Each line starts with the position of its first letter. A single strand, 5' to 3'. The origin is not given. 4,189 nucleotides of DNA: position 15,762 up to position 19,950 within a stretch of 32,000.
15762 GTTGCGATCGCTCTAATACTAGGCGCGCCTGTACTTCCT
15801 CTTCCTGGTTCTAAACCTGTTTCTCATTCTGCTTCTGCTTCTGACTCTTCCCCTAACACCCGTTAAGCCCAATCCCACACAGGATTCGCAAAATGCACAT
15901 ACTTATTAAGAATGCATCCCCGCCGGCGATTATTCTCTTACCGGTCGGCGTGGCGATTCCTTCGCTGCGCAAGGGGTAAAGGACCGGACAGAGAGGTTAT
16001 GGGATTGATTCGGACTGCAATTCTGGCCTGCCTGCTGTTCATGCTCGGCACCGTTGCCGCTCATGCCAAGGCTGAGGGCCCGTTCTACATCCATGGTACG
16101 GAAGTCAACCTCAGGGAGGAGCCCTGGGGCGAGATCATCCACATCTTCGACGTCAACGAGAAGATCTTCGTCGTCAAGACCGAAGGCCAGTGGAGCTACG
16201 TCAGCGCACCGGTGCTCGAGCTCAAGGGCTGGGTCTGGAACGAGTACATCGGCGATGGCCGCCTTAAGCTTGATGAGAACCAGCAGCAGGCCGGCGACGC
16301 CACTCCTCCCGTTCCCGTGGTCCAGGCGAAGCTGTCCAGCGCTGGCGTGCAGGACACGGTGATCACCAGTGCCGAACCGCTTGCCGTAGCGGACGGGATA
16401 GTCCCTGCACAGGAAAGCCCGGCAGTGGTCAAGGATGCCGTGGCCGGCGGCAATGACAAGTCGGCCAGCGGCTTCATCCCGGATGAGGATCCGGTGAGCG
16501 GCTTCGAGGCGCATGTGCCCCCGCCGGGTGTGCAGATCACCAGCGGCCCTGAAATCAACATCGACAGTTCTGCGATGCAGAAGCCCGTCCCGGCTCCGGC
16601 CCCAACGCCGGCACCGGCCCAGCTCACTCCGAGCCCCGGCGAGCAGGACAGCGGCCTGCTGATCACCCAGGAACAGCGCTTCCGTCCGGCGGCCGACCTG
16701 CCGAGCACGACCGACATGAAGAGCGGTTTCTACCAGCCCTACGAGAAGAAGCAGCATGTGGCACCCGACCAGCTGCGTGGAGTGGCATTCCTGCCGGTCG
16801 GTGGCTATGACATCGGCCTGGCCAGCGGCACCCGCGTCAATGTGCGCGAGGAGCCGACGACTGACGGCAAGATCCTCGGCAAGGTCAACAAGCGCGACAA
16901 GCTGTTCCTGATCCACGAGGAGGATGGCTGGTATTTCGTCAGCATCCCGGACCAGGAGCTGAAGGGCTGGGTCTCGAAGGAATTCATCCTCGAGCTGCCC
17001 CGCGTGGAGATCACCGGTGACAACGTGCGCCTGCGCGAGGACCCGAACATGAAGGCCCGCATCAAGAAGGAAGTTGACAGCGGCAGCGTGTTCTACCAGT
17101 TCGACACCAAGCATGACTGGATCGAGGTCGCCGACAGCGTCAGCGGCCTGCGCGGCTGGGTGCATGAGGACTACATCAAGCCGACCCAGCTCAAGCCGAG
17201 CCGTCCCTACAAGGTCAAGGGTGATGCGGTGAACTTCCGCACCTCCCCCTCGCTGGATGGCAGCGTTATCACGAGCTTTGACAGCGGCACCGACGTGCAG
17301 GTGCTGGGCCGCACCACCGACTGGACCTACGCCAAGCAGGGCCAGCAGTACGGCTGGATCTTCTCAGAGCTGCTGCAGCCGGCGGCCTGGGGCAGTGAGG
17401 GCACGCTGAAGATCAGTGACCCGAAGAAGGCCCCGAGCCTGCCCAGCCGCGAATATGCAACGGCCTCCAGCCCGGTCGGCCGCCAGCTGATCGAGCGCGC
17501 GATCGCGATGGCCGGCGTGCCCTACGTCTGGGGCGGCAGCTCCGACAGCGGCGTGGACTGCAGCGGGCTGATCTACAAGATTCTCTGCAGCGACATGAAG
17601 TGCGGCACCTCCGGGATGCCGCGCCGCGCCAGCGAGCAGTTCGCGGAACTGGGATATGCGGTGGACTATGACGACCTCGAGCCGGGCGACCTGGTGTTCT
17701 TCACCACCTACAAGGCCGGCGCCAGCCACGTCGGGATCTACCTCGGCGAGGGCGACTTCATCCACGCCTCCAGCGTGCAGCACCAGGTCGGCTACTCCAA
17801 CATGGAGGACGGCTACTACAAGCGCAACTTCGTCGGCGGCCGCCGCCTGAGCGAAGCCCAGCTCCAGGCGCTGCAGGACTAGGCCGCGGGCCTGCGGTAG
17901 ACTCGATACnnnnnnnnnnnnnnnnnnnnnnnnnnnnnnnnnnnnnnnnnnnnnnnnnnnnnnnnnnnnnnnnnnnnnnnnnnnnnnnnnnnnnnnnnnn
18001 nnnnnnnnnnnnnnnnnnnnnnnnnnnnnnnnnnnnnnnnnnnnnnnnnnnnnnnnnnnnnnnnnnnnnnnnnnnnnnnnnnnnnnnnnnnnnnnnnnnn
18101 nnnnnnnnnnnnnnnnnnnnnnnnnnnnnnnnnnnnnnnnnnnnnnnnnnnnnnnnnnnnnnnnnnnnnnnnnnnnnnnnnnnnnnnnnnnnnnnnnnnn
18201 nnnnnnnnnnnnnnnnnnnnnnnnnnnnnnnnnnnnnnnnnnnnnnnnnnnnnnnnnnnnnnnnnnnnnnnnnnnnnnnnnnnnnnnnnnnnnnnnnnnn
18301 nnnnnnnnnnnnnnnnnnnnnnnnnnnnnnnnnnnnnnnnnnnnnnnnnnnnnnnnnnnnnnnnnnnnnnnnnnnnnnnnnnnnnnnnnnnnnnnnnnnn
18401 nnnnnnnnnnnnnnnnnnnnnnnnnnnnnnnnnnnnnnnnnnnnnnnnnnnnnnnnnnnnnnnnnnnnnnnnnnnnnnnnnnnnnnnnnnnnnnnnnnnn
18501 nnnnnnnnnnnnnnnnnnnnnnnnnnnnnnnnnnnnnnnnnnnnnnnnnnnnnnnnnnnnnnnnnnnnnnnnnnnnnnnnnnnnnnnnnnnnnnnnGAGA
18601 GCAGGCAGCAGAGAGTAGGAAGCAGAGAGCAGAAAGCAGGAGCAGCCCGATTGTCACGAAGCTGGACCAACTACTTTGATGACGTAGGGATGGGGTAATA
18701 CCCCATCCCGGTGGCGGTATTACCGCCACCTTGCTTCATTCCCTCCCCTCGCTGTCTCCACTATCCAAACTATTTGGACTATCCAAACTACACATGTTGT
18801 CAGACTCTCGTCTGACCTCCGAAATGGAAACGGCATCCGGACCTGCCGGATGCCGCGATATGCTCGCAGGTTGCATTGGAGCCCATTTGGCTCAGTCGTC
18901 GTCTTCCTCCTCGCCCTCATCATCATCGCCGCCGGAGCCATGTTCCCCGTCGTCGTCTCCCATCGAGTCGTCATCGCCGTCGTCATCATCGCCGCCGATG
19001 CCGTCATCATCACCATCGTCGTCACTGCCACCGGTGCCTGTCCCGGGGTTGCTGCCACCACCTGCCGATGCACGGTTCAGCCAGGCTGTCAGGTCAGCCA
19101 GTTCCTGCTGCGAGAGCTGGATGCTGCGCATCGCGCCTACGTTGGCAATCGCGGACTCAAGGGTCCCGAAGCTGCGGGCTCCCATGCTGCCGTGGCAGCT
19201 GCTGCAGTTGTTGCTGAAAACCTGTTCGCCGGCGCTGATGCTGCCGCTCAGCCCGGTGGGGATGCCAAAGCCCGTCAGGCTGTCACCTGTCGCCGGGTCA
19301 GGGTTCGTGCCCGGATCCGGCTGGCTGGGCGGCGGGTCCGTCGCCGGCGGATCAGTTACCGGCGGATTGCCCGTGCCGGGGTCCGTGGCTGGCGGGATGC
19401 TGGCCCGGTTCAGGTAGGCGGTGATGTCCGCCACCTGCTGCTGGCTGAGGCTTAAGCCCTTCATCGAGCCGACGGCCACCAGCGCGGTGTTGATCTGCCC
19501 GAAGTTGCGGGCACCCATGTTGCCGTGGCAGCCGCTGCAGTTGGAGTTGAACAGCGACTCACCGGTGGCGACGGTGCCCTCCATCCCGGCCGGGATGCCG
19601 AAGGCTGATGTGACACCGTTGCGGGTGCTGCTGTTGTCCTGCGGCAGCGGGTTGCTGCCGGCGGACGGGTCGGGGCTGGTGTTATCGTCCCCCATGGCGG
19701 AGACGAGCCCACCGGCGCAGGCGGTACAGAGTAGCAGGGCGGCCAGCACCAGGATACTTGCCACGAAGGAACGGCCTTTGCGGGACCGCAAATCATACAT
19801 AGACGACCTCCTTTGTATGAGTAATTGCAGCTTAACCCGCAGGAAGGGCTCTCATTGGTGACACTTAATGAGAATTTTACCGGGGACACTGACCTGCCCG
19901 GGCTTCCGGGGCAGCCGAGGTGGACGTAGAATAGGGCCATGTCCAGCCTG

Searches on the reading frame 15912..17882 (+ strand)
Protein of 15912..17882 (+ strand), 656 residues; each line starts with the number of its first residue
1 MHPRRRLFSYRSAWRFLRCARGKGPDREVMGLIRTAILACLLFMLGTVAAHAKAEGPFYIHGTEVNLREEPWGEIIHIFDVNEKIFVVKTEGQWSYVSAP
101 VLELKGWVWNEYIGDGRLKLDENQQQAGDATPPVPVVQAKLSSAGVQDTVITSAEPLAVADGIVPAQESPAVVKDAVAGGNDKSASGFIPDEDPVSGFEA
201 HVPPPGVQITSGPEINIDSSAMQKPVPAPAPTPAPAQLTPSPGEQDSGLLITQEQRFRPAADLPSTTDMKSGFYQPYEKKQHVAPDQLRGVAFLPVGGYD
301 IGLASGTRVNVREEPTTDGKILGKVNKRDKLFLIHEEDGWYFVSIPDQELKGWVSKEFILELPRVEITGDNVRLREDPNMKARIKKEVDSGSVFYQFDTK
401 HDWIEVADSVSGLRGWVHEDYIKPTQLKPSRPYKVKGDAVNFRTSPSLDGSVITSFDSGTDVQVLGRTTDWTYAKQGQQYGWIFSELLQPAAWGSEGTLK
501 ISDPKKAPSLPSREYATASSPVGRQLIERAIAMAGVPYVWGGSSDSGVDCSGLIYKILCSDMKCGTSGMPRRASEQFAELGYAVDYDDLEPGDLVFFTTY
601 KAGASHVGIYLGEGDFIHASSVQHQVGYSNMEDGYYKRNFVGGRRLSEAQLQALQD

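Call 9: search_protein_families(library=pfam, proteins=[window:15912-17882:+])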
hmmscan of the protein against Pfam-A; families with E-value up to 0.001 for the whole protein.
window:15912-17882:+ (656 aa): 3 families
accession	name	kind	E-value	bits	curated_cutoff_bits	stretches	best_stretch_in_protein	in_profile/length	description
PF08239.17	SH3_3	-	1.9e-31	108.4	27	3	308-359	2-53/54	Bacterial SH3 domain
PF00877.26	NLPC_P60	-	1.7e-25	89.4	23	1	535-645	1-105/105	NlpC/P60 family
PF06347.19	SH3_4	-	5e-15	55.4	24.1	0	436-488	1-54/56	Bacterial SH3 domain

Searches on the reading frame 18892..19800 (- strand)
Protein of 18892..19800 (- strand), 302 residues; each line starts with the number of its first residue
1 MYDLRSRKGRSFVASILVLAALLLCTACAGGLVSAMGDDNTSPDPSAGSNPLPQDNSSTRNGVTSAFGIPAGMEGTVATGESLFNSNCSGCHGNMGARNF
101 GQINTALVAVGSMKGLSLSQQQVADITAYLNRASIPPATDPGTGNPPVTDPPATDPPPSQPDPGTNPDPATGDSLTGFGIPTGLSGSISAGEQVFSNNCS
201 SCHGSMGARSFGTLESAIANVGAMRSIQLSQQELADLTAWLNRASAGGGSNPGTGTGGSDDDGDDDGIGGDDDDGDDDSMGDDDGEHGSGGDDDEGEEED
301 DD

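Call 9: search_protein_families(library=pfam, proteins=[window:18892-19800:-])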
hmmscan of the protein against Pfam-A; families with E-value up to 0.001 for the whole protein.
window:18892-19800:- (302 aa): 3 families
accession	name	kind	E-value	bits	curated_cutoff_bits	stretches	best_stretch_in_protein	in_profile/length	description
PF13442.11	Cytochrome_CBB3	-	1.2e-11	45.2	27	2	76-137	2-50/68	Cytochrome C oxidase, cbb3-type, subunit III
PF00034.26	Cytochrom_C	-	3.5e-10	41.5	21.3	0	189-208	2-21/90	Cytochrome c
PF14495.11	Cytochrom_C550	-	0.00096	19.3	27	0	77-93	26-42/136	Cytochrome c-550 domain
